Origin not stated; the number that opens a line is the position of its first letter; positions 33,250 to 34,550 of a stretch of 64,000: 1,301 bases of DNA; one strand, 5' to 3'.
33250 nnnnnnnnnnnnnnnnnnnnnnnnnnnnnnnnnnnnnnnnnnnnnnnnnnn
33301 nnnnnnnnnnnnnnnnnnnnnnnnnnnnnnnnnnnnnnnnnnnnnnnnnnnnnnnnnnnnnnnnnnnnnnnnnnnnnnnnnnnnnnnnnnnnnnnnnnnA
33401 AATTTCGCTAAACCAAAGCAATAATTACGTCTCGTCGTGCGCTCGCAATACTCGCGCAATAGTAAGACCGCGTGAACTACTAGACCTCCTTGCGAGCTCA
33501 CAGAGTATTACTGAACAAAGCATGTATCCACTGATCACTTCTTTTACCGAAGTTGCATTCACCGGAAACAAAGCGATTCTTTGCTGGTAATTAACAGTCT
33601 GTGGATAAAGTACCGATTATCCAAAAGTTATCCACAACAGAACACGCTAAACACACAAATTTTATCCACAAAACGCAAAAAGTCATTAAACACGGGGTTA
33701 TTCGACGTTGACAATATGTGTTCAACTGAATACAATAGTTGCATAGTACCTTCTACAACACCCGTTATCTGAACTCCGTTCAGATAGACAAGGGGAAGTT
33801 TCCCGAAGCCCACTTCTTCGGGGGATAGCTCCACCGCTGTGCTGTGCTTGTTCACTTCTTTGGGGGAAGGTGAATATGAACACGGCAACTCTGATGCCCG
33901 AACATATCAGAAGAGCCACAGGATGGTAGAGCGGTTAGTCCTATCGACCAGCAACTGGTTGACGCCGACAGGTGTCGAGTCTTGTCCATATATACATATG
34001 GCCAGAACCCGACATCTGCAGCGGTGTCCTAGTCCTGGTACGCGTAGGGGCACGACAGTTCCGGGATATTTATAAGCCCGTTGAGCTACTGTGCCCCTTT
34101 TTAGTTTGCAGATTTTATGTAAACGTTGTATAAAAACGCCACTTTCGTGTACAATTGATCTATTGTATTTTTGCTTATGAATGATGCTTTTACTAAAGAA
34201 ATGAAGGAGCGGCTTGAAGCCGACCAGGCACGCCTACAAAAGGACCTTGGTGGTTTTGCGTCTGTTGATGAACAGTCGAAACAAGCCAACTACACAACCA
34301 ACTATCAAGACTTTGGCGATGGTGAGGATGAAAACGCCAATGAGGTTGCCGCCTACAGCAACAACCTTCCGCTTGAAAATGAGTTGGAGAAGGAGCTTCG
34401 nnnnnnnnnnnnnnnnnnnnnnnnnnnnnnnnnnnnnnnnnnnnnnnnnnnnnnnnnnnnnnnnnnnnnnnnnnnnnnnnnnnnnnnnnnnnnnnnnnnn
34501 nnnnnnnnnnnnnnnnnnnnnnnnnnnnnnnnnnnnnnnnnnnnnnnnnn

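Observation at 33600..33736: Cluster of three perfect plus one near-perfect DnaA boxes 13 kb from dnaA, immediately upstream of a consensus promoter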

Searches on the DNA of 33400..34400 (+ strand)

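Call 4: search_rna_families(source=window, start=33400, end=34400, threshold=evalue, max_evalue=10, show_alignments=3)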
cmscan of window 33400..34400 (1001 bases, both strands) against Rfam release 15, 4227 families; matches with E-value up to 10: 4.
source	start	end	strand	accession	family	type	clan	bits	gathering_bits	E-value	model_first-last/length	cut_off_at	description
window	33962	34027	-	RF04161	mir-3688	Gene; miRNA;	-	17.3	84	2.5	1-88/88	no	mir-3688 microRNA precursor family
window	34229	34330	+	RF02211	ZFAT-AS1_1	Gene; lncRNA;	-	16.7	80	0.98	1-79/79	no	ZFAT antisense RNA 1 conserved region 1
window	33958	34031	-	RF00836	mir-250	Gene; miRNA;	-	16.7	58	1.2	1-81/81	no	mir-250 microRNA precursor family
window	33597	33637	-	RF04072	mir-7386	Gene; miRNA;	-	16.3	44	5.6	1-59/59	no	mir-7386 microRNA precursor family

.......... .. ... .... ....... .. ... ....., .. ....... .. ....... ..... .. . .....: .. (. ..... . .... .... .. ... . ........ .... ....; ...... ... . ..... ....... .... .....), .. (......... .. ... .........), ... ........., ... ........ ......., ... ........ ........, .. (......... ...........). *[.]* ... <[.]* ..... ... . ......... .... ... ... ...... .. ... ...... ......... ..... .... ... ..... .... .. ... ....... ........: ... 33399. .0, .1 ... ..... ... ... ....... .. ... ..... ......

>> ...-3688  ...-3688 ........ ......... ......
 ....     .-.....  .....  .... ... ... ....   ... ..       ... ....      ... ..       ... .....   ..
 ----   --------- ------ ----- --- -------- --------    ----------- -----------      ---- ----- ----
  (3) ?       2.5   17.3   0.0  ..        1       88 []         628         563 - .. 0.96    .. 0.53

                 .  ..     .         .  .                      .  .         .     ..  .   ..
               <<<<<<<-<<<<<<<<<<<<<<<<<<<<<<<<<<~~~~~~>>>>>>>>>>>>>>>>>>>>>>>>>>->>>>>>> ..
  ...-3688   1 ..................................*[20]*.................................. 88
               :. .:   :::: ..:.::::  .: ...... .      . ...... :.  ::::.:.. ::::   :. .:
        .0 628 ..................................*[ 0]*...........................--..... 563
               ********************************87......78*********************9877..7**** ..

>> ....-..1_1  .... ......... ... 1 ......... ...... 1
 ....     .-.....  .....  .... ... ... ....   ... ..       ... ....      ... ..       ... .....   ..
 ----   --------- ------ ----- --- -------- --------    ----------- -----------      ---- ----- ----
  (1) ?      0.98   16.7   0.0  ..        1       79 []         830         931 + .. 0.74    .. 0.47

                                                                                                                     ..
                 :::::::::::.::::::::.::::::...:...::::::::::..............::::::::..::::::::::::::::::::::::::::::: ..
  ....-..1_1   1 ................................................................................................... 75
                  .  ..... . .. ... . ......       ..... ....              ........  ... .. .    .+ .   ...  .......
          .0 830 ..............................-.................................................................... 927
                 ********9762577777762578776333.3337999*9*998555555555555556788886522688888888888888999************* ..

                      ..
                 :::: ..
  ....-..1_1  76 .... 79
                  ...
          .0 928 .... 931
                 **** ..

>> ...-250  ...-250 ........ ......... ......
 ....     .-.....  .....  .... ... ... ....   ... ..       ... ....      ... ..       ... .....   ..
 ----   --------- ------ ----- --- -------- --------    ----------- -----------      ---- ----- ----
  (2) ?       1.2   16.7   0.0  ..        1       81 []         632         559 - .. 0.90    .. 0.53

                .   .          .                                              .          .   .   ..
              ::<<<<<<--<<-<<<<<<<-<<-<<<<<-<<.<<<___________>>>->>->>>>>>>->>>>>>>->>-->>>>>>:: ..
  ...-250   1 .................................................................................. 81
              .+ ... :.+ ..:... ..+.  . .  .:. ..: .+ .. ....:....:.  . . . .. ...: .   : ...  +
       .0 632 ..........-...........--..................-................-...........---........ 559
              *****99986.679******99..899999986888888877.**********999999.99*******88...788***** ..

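Call 55: build_rna_model(alignment_id=A5)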
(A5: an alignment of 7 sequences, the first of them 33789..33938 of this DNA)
Model R1 built from alignment A5 (7 sequences, 166 columns); structure: RNAalifold consensus.
model positions 152; base pairs 44; branch points 2; effective number of sequences 1.45; information 0.59 bits per position. Calibrated on 0.2 Mb of random sequence (short: E-values are rough).
structure used (alignment columns):
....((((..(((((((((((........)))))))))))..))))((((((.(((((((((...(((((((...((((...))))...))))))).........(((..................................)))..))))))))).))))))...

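Call 56: search_with_rna_model(model_id=R1, sources=[L015, L016, L017, L020, L038, L039, L044, L018, L019, L050, L067, L075, L079, L080, window], max_evalue=10, show_alignments=4)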
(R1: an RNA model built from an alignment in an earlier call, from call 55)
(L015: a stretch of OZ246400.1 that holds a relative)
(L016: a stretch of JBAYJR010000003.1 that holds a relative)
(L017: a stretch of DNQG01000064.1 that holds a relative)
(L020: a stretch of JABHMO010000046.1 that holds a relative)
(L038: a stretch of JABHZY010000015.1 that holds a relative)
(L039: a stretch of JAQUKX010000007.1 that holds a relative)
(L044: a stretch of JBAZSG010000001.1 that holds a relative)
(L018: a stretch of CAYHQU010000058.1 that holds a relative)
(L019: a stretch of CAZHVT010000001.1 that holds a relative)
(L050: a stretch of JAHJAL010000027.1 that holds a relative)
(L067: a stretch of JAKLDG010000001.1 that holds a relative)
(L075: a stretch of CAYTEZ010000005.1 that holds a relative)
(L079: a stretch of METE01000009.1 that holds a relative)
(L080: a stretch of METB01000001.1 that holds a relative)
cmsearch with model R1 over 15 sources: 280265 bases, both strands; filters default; matches with E-value up to 10: 1.
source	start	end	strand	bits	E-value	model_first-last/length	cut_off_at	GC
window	33788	33938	+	159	1.7e-39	1-152/152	no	0.53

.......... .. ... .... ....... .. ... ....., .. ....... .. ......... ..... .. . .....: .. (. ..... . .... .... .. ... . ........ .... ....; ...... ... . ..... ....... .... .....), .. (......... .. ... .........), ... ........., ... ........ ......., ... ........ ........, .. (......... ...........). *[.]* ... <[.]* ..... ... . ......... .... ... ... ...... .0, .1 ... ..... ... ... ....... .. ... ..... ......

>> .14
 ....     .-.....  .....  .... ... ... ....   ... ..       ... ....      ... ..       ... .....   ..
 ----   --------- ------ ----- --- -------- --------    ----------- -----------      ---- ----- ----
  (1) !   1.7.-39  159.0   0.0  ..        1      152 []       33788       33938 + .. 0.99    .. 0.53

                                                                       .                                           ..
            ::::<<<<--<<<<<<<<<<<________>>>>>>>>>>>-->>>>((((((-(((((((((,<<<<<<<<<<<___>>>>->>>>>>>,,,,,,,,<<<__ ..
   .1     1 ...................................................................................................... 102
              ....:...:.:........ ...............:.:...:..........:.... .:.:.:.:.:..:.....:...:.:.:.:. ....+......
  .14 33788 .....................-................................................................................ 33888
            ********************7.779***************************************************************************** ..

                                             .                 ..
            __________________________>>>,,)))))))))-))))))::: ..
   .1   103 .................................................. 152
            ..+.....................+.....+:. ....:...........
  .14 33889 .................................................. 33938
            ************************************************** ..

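Call 57: search_with_rna_model(model_id=R1, sources=[L015, L016, L017, L020, L038], max_evalue=10, filters=off, show_alignments=3)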
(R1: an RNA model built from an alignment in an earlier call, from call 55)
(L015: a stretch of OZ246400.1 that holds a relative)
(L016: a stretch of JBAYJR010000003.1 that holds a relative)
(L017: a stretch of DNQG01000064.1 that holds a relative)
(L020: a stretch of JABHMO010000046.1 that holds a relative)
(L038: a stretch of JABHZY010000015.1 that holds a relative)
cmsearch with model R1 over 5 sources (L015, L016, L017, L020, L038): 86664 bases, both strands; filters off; matches with E-value up to 10: 19.
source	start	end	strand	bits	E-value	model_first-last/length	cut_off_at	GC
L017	365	517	+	13.3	0.077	1-152/152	no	0.52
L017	2240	2366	-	12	0.18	1-152/152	no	0.55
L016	5338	5438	+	10.2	0.51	1-152/152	no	0.36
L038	564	709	-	9.7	0.67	1-152/152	no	0.28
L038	15179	15232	-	9.4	0.85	1-152/152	no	0.59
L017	366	426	-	8.7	1.2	1-152/152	no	0.7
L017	6125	6186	-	8.6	1.3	1-152/152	no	0.39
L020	2138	2192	+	7.9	2.1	1-152/152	no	0.33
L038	14784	14870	+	7.7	2.3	1-152/152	no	0.41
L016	849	926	+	7.6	2.4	1-152/152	no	0.44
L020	7674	7784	+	7.5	2.5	1-152/152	no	0.29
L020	16329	16438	-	6.7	4.3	1-152/152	no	0.35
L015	16284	16309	-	6.3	5.2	64-89/152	no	0.35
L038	11992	12132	-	5.9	6.7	1-152/152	no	0.38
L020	9959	10108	+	5.9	6.8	1-152/152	no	0.38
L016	4915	4968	-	5.9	6.8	1-152/152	no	0.44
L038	4437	4505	+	5.9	7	62-134/152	no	0.26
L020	1106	1160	-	5.4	9.4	1-152/152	no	0.42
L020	921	962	-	5.3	9.8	90-131/152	no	0.36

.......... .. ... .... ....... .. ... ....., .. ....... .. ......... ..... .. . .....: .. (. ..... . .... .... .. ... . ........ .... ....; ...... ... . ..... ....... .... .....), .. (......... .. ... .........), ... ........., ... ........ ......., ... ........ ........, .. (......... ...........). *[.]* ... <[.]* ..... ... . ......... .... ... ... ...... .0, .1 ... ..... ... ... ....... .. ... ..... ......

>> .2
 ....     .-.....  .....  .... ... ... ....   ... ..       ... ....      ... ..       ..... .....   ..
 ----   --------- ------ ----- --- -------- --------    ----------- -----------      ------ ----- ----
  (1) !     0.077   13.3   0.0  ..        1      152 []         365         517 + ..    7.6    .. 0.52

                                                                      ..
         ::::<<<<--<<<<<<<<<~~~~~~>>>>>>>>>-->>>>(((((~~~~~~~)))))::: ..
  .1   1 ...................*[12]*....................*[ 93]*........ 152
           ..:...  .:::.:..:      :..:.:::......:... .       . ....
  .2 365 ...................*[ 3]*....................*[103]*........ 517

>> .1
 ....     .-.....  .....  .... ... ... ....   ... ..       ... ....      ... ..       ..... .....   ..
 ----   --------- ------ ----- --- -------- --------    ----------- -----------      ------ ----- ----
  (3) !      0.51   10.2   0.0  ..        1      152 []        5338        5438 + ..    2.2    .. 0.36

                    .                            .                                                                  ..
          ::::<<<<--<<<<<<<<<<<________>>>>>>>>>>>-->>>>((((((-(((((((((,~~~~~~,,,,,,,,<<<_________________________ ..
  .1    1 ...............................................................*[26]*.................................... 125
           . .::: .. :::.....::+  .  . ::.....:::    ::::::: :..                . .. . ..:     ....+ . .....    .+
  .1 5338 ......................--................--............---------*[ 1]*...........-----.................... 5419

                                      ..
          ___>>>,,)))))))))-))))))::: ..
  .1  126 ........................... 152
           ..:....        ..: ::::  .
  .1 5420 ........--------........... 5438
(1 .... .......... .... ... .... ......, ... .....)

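Call 87: search_with_rna_model(model_id=R1, source=L107, max_evalue=10, filters=off, show_alignments=1)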
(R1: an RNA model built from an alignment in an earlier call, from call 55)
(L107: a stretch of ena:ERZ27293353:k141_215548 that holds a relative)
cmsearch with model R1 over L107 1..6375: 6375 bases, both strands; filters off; matches with E-value up to 10: 15.
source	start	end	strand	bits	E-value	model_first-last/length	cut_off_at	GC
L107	2501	2648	+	47.3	7e-12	1-152/152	no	0.47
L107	2827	2906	-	10.4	0.033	1-152/152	no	0.44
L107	6101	6181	+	8.7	0.093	57-139/152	no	0.33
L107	3204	3323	+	5.9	0.5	1-152/152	no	0.38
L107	1059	1106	+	5.2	0.76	1-152/152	no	0.44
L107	5423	5506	-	5.1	0.84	1-152/152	no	0.33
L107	1061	1112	-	4.8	0.97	1-152/152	no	0.44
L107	5991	6025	-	3.2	2.6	91-131/152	no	0.4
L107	2470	2545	-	2.8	3.3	1-152/152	no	0.54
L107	289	323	-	2.7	3.4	97-131/152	no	0.57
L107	4722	4767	+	2.7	3.6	1-152/152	no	0.61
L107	5412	5480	+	2.5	3.9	1-152/152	no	0.32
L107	3987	4061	-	2.2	4.7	1-152/152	no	0.49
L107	3458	3504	-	1.6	6.7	1-152/152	no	0.47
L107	4312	4325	-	1.5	7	19-32/152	no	0.43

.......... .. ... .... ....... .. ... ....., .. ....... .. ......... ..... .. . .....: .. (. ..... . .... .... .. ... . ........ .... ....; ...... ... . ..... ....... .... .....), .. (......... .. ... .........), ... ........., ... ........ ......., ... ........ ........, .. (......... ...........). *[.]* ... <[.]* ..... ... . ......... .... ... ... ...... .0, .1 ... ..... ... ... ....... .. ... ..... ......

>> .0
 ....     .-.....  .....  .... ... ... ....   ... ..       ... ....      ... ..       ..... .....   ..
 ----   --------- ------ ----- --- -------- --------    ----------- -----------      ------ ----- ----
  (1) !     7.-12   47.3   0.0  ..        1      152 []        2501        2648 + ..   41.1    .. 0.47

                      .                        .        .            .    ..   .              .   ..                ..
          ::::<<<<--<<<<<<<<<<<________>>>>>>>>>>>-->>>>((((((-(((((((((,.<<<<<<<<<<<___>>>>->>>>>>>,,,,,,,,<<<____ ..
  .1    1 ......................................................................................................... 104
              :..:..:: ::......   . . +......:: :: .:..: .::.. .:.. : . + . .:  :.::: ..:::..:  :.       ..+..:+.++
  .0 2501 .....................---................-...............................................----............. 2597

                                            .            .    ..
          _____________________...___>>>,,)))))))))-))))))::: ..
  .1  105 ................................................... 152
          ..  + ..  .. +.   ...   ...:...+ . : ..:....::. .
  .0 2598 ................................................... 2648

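Call 89: search_with_rna_model(model_id=R1, sources=[window, L010, L013, L014, L098, L102, L103, L107], max_evalue=0.00001, make_alignment=true)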
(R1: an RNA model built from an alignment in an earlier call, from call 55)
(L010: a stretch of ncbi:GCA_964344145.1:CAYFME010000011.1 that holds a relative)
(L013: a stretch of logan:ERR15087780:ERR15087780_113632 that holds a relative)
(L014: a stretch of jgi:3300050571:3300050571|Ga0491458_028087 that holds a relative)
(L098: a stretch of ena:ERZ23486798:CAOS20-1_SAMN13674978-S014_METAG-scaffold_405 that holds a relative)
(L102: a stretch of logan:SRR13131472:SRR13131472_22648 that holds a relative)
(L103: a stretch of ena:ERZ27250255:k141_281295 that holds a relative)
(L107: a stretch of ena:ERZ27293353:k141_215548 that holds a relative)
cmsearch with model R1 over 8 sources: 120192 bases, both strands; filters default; matches with E-value up to 0.00001: 8.
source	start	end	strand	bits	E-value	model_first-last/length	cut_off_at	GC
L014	1750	1901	+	168.5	2.4e-42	1-152/152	no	0.52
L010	7449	7603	+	164.5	2.6e-41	1-152/152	no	0.54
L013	6406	6560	+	162.4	9.1e-41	1-152/152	no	0.52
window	33788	33938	+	159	7.3e-40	1-152/152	no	0.53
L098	3524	3672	+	153.7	1.8e-38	1-152/152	no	0.6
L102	3604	3748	+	104.8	1.2e-25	1-152/152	no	0.56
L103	2797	2949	+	96.6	1.6e-23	1-152/152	no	0.47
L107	2501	2648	+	47.3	1.3e-10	1-152/152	no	0.47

Alignment A7: 8 matches aligned to the model, 166 columns, each read 5' to 3' on its own strand. Consensus structure (alignment columns), stored with it:
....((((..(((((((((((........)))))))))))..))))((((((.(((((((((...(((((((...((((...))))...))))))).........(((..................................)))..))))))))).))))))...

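Call 90: build_rna_model(alignment_id=A7)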
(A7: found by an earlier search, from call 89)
Model R2 built from alignment A7 (8 sequences, 166 columns); structure: stored with the alignment.
model positions 152; base pairs 44; branch points 2; effective number of sequences 1.67; information 0.59 bits per position. Calibrated on 0.2 Mb of random sequence (short: E-values are rough).
structure used (alignment columns):
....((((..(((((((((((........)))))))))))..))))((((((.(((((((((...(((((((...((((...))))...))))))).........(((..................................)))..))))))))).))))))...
